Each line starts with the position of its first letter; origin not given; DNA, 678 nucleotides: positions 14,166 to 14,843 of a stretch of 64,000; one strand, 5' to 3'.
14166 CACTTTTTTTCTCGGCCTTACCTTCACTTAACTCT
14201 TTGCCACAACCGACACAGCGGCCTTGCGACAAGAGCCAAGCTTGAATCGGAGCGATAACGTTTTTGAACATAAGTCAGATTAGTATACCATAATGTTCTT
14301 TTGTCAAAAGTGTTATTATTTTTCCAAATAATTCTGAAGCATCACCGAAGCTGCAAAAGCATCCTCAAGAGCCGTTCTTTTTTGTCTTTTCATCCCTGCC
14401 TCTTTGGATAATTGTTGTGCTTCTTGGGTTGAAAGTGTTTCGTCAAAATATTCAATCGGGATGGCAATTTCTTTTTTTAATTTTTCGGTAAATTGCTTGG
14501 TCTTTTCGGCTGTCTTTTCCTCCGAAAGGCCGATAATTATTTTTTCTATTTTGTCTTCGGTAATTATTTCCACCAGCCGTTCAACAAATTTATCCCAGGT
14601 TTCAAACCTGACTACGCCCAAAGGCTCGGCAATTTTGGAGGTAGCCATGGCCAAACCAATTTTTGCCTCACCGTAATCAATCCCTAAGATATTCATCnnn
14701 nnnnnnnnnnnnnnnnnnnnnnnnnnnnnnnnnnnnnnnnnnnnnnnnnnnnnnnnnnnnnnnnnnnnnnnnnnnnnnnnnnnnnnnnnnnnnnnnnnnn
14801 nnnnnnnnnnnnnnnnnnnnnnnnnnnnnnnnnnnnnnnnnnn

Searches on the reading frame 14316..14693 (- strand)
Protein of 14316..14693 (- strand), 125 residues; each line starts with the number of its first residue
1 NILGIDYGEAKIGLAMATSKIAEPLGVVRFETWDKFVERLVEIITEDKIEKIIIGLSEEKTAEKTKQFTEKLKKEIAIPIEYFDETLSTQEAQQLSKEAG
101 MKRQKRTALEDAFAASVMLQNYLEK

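Call 14: search_protein_families(library=pfam, proteins=[window:14316-14693:-], max_evalue=0.001)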
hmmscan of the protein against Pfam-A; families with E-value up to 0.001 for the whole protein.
window:14316-14693:- (125 aa): 1 family
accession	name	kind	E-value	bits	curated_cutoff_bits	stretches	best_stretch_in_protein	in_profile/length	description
PF03652.20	RuvX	-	9.4e-30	104.1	29.2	1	2-124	3-133/134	Holliday junction resolvase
